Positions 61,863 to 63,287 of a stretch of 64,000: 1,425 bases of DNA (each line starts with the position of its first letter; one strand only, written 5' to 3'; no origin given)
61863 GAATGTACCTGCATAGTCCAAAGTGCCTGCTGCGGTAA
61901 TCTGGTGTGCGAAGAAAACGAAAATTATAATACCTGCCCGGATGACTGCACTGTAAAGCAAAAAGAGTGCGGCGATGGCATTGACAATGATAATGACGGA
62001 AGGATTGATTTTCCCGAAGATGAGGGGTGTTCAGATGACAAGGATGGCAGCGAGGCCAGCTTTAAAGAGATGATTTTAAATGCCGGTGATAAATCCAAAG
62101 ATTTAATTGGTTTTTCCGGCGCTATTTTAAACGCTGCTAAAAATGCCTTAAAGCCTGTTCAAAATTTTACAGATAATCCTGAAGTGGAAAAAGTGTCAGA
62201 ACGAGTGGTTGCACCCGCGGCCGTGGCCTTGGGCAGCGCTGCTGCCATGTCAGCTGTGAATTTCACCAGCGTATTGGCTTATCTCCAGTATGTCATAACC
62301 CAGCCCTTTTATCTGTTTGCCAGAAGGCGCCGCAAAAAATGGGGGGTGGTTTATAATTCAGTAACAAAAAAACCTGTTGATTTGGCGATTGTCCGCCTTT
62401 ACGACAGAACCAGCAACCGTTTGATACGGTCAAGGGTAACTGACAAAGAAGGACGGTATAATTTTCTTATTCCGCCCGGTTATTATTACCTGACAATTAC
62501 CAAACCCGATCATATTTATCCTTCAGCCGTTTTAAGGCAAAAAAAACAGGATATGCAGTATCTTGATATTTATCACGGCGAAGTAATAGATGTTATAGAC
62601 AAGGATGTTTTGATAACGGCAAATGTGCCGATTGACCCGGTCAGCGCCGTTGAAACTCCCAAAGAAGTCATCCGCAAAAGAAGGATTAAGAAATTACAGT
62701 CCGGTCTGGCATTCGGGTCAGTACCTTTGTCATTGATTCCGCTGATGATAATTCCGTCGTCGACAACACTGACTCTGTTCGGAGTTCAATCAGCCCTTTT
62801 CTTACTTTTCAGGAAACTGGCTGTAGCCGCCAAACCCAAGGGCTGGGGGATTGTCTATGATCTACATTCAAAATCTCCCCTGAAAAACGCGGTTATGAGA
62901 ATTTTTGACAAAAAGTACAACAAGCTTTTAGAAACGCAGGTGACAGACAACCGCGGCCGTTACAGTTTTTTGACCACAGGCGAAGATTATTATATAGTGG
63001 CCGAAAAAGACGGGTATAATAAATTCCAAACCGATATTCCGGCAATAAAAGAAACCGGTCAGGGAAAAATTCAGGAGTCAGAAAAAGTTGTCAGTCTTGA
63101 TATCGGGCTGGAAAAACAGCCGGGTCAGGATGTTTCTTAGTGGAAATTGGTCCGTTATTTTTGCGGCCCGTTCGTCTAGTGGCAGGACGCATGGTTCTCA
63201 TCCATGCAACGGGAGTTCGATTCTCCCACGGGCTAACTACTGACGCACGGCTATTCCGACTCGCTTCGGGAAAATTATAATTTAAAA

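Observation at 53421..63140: Mosaic architecture of the giant surface protein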

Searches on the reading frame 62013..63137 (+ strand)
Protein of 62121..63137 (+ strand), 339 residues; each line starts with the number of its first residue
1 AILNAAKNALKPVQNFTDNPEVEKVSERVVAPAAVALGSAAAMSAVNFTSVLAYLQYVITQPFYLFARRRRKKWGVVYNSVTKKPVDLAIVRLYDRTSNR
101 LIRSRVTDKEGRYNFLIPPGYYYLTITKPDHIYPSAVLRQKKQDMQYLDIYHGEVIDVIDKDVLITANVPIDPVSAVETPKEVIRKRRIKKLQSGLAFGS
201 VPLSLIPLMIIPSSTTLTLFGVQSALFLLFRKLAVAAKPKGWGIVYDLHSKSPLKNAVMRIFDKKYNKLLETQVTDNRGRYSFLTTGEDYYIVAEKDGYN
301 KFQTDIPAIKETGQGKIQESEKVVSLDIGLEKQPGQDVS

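Call 19: search_protein_families(library=pfam, proteins=[window:62163-63137:+], max_evalue=10)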
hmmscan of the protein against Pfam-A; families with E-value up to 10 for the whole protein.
window:62163-63137:+ (325 aa): 11 families
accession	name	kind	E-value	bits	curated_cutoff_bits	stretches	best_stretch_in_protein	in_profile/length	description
PF13620.12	CarboxypepD_reg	-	3.6e-13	50.1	32.3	2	61-115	4-57/82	Carboxypeptidase regulatory-like domain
PF11974.14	bMG3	-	1.9e-10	41.1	34.9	2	231-284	19-78/103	Bacterial alpha-2-macroglobulin MG3 domain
PF17210.9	SdrD_B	-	9e-09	36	29.7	2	69-122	21-74/112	SdrD B-like domain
PF17802.7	SpaA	-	1.6e-08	35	23.1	2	234-292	10-72/91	Prealbumin-like fold domain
PF13715.12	CarbopepD_reg_2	-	1.5e-05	25.3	32.2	2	229-312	3-83/88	CarboxypepD_reg-like domain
PF22902.2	NOMO1-like_9th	-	0.00031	20.9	27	1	239-285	12-60/75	BOS complex subunit NOMO1-like, beta sandwich domain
PF01060.29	TTR-52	-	0.00061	20.8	24.9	1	237-275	8-49/79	Transthyretin-like family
PF24695.1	PITM1-3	-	0.017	15.8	27.7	1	66-105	31-70/98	PITM 1-3, beta-sandwich domain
PF07210.18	DUF1416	-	0.029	14.7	23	1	63-113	26-73/97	Protein of unknown function (DUF1416)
PF08400.16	phage_tail_N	-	0.042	14.3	26.6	1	259-291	41-73/134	Prophage tail fibre N-terminal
PF04715.19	Anth_synt_I_N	-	0.097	13.4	23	1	243-286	8-50/140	Anthranilate synthase component I, N terminal region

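Call 20: search_protein_families(library=ncbifam, proteins=[window:62163-63137:+], max_evalue=10)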
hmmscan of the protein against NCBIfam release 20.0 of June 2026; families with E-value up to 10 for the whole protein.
window:62163-63137:+ (325 aa): 3 families
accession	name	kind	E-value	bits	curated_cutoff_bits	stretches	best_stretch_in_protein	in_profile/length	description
NF053607.1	CHU_0125_OmpA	equivalog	1.2e-08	33.9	620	2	236-289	436-489/639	CHU_0125 family OmpA-like outer membrane integrity protein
NF058648.1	ECF_sub_HI1622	equivalog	3.4e-05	23.9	100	2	236-282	35-82/180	NikL family nickel/cobalt ECF transporter subunit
NF033108.1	sensor_BlaR1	exception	0.44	9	1200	1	31-114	118-193/585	beta-lactam sensor/signal transducer BlaR1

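Call 24: find_homologous_proteins(query=window:62121-63137:+, max_evalue=0.001)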
Query window:62121-63137:+ (339 aa): 83 proteins with E <= 0.001 among 3810 candidates.
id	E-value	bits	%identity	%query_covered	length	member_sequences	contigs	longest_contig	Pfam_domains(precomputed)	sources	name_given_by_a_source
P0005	1.3e-93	332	47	98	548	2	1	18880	PF13620.13,PF17210.10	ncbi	ncbi:MAG: hypothetical protein COT81_02740, partial [Candidatus Buchananbacteria bacterium CG10_big_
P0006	1.3e-88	315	51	74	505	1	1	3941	PF13715.13,PF11974.15,PF13620.13,PF17210.10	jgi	jgi:hypothetical protein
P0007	6.9e-88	313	46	97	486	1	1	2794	PF11974.15,PF13620.13,PF22904.4,PF17210.10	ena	-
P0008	4.7e-87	310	44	95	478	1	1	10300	PF13620.13,PF17210.10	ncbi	-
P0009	9.5e-86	306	47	95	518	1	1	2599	PF13715.13,PF11974.15,PF13620.13,PF17210.10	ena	-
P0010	3.0e-84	301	45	88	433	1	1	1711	PF17802.8,PF13620.13,PF22904.4,PF17210.10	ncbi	ncbi:MAG: carboxypeptidase-like regulatory domain-containing protein, partial [Patescibacteria group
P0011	1.8e-83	298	43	85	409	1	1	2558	PF13715.13,PF11974.15,PF13620.13,PF09430.17,PF17210.10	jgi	jgi:hypothetical protein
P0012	1.2e-80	289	43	86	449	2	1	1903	PF22902.3,PF13620.13,PF17210.10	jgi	jgi:hypothetical protein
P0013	6.4e-80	287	45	85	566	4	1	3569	PF13715.13,PF11974.15,PF23194.2,PF07210.19,PF20598.5,PF17802.8,PF13620.13,PF22904.4,PF17210.10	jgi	jgi:hypothetical protein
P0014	1.1e-79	286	43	94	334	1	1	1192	PF13715.13,PF11974.15,PF13620.13,PF22904.4,PF17210.10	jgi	-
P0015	2.1e-79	285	45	80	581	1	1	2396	PF13715.13,PF11974.15,PF13620.13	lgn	-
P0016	3.3e-78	281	42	94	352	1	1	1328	PF13715.13,PF11974.15,PF13620.13,PF17210.10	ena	-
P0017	3.5e-78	281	41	95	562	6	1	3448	PF13715.13,PF17802.8,PF13620.13,PF17210.10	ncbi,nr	ncbi:MAG TPA: carboxypeptidase-like regulatory domain-containing protein, partial [Patescibacteria g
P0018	5.4e-78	280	42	98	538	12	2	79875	PF13620.13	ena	-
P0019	4.3e-77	277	41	98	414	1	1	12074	PF13715.13,PF11974.15,PF13620.13,PF17210.10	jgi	-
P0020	4.2e-76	274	41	94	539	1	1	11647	PF13715.13,PF22902.3,PF11974.15,PF13620.13,PF22904.4,PF17210.10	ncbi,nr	ncbi:carboxypeptidase regulatory-like domain-containing protein [Candidatus Uhrbacteria bacterium]|n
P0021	4.2e-76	274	43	94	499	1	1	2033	PF13715.13,PF11974.15,PF13620.13,PF17210.10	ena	-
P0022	2.7e-75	271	40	92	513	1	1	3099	PF13715.13,PF08308.18,PF13620.13,PF22904.4,PF17210.10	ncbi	-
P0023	8.5e-75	270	41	97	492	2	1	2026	PF11974.15,PF13620.13,PF17210.10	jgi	-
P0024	1.1e-74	269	42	98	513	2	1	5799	PF11974.15,PF13620.13,PF22904.4,PF17210.10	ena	-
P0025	1.6e-74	269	42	96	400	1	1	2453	PF13715.13,PF13620.13,PF17210.10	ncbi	ncbi:MAG: carboxypeptidase-like regulatory domain-containing protein, partial [Patescibacteria group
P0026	1.7e-74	269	46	77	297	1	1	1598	PF13715.13,PF22902.3,PF13620.13,PF17210.10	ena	-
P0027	4.9e-74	267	41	79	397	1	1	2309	PF11974.15,PF13620.13,PF17210.10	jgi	-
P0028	6.9e-74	267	41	88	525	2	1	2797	PF13715.13,PF11974.15,PF13620.13,PF22904.4,PF17210.10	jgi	jgi:hypothetical protein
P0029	9.7e-74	266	39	93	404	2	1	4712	PF13620.13,PF17210.10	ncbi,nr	ncbi:hypothetical protein HZA71_01225, partial [Candidatus Falkowbacteria bacterium]|nr:hypothetical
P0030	1.2e-73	266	45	86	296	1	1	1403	PF13715.13,PF11974.15,PF13620.13,PF17210.10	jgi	jgi:uncharacterized surface anchored protein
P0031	1.2e-73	266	38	95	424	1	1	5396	PF13715.13,PF11974.15,PF13620.13,PF17210.10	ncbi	-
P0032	3.3e-73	265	45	76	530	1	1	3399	PF13715.13,PF07963.18,PF13620.13,PF17210.10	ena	-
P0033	4.2e-72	261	42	97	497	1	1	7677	PF13620.13,PF17210.10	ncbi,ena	-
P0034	1.1e-71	259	44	83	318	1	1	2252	PF13620.13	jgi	jgi:hypothetical protein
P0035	1.5e-71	259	42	87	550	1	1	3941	PF22902.3,PF11974.15,PF13620.13,PF22904.4,PF17210.10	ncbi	-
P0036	3.3e-71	258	46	74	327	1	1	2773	PF13715.13,PF13620.13,PF17210.10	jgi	-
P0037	4.8e-71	257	43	90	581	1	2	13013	PF07963.18,PF13620.13,PF17210.10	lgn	-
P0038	7.4e-71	257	43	86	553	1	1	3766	PF13715.13,PF11974.15,PF13620.13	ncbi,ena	-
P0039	1.1e-70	256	41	93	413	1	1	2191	PF11974.15,PF13620.13,PF17210.10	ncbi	-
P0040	1.5e-70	256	39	99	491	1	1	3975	PF13715.13,PF11974.15,PF13620.13,PF17210.10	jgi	-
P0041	3.0e-70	255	44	88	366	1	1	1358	PF13715.13,PF11974.15,PF13620.13,PF17210.10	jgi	-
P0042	1.0e-69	253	42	94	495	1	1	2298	PF13715.13,PF22902.3,PF11974.15,PF17802.8,PF13620.13,PF22904.4,PF17210.10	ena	-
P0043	1.1e-69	253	44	83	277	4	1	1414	PF13715.13,PF13620.13,PF22904.4,PF17210.10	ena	-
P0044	1.4e-69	253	45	77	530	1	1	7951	PF07963.18,PF13620.13,PF17210.10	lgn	-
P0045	6.4e-69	250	40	97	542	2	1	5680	PF07963.18,PF13620.13,PF17210.10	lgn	-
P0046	1.1e-68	250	41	77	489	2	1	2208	PF13715.13,PF11974.15,PF17802.8,PF13620.13,PF22904.4,PF17210.10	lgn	-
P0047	2.4e-68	249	42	89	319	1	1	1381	PF13715.13,PF13620.13,PF17210.10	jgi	jgi:hypothetical protein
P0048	2.4e-67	245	39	96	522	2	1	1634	PF07963.18,PF11974.15,PF13620.13,PF17210.10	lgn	-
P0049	5.4e-67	244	41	96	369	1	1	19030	PF13620.13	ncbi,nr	ncbi:carboxypeptidase regulatory-like domain-containing protein, partial [Candidatus Uhrbacteria bac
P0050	2.7e-66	242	40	89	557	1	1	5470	PF08400.17,PF13715.13,PF13620.13,PF22904.4,PF17210.10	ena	-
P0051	3.0e-66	242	43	78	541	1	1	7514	PF13715.13,PF11974.15,PF13620.13,PF17210.10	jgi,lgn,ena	-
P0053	1.5e-64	236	39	93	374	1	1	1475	PF13715.13,PF11974.15,PF13620.13,PF17210.10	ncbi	-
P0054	7.8e-64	234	39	89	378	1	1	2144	PF13715.13,PF13620.13,PF22904.4,PF17210.10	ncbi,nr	ncbi:carboxypeptidase regulatory-like domain-containing protein [Patescibacteria group bacterium]|nr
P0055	2.4e-63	232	43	72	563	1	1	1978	PF13715.13,PF11974.15,PF13620.13,PF22904.4,PF17210.10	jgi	jgi:hypothetical protein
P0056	3.2e-63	232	41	86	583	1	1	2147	PF13715.13,PF11974.15,PF13620.13,PF22904.4,PF17210.10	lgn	-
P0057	7.2e-61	224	38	89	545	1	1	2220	PF11974.15,PF13620.13,PF17210.10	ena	-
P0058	9.1e-61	224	37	98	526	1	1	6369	PF13620.13,PF17210.10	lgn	-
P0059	1.4e-60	223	42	85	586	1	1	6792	PF13715.13,PF11974.15,PF13620.13,PF17210.10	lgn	-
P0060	4.4e-59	218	40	83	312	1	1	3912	PF13715.13,PF11974.15,PF13620.13,PF17210.10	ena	-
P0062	7.0e-57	211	40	85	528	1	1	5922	PF07963.18,PF13620.13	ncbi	-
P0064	4.5e-54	202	43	68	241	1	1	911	PF13620.13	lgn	-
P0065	1.2e-53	200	33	95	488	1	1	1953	PF13715.13,PF01060.30,PF11974.15,PF13620.13,PF22904.4,PF17210.10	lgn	-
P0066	2.6e-53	199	34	90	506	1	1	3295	PF13715.13,PF11974.15,PF13620.13,PF22904.4,PF17210.10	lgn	-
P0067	2.0e-52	196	44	69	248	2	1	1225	PF22902.3,PF13620.13,PF22904.4,PF17210.10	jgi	jgi:hypothetical protein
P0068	2.4e-50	189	41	69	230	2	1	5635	PF13620.13,PF22904.4,PF17210.10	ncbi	ncbi:MAG: carboxypeptidase-like regulatory domain-containing protein, partial [Negativicutes bacteri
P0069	3.5e-50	189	36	85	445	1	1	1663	PF13620.13,PF17210.10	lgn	-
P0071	8.7e-49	184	37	70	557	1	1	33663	PF07963.18,PF13620.13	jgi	jgi:prepilin-type N-terminal cleavage/methylation domain-containing protein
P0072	1.7e-45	173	35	85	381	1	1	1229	PF13715.13,PF13620.13,PF17210.10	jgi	jgi:hypothetical protein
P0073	7.0e-45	171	34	84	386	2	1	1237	PF13715.13,PF11974.15,PF17802.8,PF13620.13,PF22904.4,PF17210.10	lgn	-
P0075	3.8e-41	159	30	96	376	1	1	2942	PF13715.13,PF11974.15,PF13620.13,PF17210.10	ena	-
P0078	1.0e-36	145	50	33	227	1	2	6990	PF13715.13,PF13620.13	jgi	jgi:hypothetical protein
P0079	2.9e-36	143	52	31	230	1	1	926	PF13620.13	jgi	jgi:hypothetical protein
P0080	4.9e-33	133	35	68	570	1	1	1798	PF13715.13,PF22902.3,PF02369.23,PF17802.8,PF06427.18,PF13620.13,PF22904.4,PF17210.10,PF09134.17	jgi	jgi:hypothetical protein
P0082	1.3e-31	128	45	49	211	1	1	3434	PF13620.13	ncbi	-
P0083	9.1e-27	112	27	86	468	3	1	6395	PF13715.13,PF11974.15,PF07210.19,PF17802.8,PF13620.13,PF22904.4,PF17210.10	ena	-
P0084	5.3e-25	106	25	86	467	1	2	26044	PF13715.13,PF07210.19,PF17802.8,PF13620.13,PF22904.4,PF17210.10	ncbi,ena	-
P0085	2.1e-22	98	25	79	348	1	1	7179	PF13715.13,PF11974.15,PF07210.19,PF17802.8,PF13620.13,PF22904.4,PF17210.10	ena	-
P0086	1.4e-19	88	28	79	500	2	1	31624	PF07210.19,PF13620.13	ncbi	-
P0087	1.5e-14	72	44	29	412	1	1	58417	PF13620.13,PF00989.32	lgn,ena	-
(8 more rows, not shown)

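Call 34: predict_structure(alignment_id=A1)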
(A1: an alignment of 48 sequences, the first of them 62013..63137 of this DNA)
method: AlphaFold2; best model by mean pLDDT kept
length: 375 residues; sequences in the alignment: 48
mean_pLDDT: 82.9   pTM: 0.59
mean pLDDT of the five models: 82.9, 82.1, 79.6, 78.2, 78.1
residues with pLDDT >= 90: 204; 70-90: 78; 50-70: 75; < 50: 18
segments of 3 or more residues with pLDDT < 50: 4-12, 350-352
pLDDT, mean of each block of 10 residues (from residue 1): 44 56 55 61 70 72 68 61 65 81 71 95 98 98 97 98 96 94 92 96 96 85 92 91 95 95 91 86 97 95 89 95 87 96 59 64 95 69
secondary structure, 60 per line:
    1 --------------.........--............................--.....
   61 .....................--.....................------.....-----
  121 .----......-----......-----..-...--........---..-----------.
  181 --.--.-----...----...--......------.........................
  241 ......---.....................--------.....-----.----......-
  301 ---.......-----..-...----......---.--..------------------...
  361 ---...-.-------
elements in order: H15-23 H26-53 H56-81 H84-104 E111-115 E126-131 E137-142 E151-153 E156-163 E192-194 E199-201 E204-209 H216-246 H250-270 E279-283 E294-299 E304-310 E319-321 E326-331 E358-360 E364-366

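Call 49: fold_search(model_id=the predicted structure, library=pdb)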
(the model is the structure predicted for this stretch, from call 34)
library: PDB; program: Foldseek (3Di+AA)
matches with E <= 10: 655; with E <= 0.001: 19
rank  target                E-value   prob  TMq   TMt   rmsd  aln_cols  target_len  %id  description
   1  10ps                  2.9e-08  1.00  0.25  0.17  14.2       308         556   15  Crystal structure of SdrD A2-A3-B1-B2 domains from Staphylococcus aureus JH1 (released 2026-02-11)
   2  6fwv_B                1.1e-05  1.00  0.23  0.18  10.3       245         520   12  The Bacillus anthracis TIE protein (released 2018-08-08)
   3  6fwv_A                5.9e-05  1.00  0.24  0.18  11.0       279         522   11  The Bacillus anthracis TIE protein (released 2018-08-08)
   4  4oq1                  6.2e-05  1.00  0.25  0.28   8.4       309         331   10  Structure of the Streptococcal ancillary pilin (released 2014-04-23)
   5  9c7u_B                1.6e-04  1.00  0.21  0.37  12.9       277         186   13  Structure of the human truncated BOS complex in GDN (released 2024-08-21)
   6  5f44_C                2.3e-04  0.99  0.20  0.25  10.8       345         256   11  Crystal structure of shaft pilin spaA from Lactobacillus rhamnosus GG (released 2016-07-20)
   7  5hdl_A                3.5e-04  0.99  0.20  0.24  10.7       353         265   12  Crystal structure of shaft pilin spaA from Lactobacillus rhamnosus GG - E269A mutant (released 2016-07-20)
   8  5j4m_C                3.9e-04  0.99  0.19  0.24  10.6       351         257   11  Crystal structure of shaft pilin SpaA from Lactobacillus rhamnosus GG - E269A/D295N double mutant (released 2016-07-20)
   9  5hts_D                4.3e-04  0.99  0.20  0.26  10.1       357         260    9  Crystal structure of shaft pilin spaA from Lactobacillus rhamnosus GG - D295N mutant (released 2016-07-20)
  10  5j4m_A                4.3e-04  0.99  0.20  0.25  10.5       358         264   11  Crystal structure of shaft pilin SpaA from Lactobacillus rhamnosus GG - E269A/D295N double mutant (released 2016-07-20)
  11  8vdk                  4.6e-04  1.00  0.21  0.19   3.4       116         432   22  Crystal Structure of LPXTG-motif Cell Wall Anchor Domain Protein MSCRAMM_SdrD from Staphylococcus aureus (released 2024-08-07)
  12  2nsm                  4.9e-04  1.00  0.16  0.16   3.9        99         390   17  Crystal structure of the human carboxypeptidase N (Kininase I) catalytic domain (released 2007-04-24)
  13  5f44_B                4.9e-04  0.98  0.19  0.24  10.3       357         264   10  Crystal structure of shaft pilin spaA from Lactobacillus rhamnosus GG (released 2016-07-20)
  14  5aq0_B                5.8e-04  1.00  0.19  0.81   3.0        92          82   17  The structure of the Transthyretin-like domain of the first catalytic domain of the HUMAN Carboxypeptidase D (released 2016-09-28)
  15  5hbb_B                6.5e-04  0.99  0.20  0.26  11.2       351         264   11  Crystal structure of shaft pilin spaA from Lactobacillus rhamnosus GG - E139A mutant (released 2016-07-20)
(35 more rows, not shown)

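Call 50: find_encoding_contigs(protein=P0071, flank=8000, max_places=2)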
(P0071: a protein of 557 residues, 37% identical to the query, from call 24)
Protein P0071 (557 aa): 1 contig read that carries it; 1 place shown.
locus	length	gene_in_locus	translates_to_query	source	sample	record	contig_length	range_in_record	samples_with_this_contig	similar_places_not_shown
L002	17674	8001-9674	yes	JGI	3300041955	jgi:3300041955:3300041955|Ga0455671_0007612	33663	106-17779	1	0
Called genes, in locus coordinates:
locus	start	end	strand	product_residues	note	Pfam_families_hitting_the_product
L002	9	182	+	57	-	-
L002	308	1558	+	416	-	PF03952:Enolase_N, PF00113:Enolase_C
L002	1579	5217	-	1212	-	-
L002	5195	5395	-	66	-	-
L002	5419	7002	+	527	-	PF01676:Metalloenzyme, PF06415:iPGM_N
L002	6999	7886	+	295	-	PF01149:Fapy_DNA_glyco, PF06831:H2TH, PF06827:zf-FPG_IleRS (faint)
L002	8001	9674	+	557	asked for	PF07963:N_methyl, PF13620:CarboxypepD_reg (weak)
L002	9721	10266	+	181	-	PF14378:PAP2_3 (weak), PF01569:PAP2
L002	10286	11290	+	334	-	PF02618:YceG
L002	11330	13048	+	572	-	PF09972:DUF2207, PF20990:DUF2207_C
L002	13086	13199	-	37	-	-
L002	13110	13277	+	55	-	-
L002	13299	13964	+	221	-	-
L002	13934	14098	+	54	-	-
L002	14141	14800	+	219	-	PF00160:Pro_isomerase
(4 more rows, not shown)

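Call 51: find_encoding_contigs(protein=P0019, flank=8000, max_places=2)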
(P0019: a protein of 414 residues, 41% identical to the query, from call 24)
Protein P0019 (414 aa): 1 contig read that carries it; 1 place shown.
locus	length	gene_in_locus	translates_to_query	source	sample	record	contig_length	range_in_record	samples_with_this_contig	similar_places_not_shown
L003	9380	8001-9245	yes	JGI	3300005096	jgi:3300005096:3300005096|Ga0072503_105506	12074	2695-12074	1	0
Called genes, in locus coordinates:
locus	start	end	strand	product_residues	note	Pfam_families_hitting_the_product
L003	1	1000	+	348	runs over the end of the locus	-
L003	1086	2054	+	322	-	PF06280:fn3_5 (faint)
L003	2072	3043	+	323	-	-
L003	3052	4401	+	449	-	PF00041:fn3, PF16656:Pur_ac_phosph_N, PF16893:fn3_2 (faint)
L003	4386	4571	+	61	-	-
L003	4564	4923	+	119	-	PF05635:23S_rRNA_IVP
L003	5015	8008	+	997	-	PF00963:Cohesin (weak), PF17963:Big_9 (faint), PF13205:Big_5, PF00963:Cohesin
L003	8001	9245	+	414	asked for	PF11974:bMG3 (faint), PF13620:CarboxypepD_reg, PF13715:CarbopepD_reg_2 (faint), PF17210:SdrD_B (faint), PF13620:CarboxypepD_reg (weak)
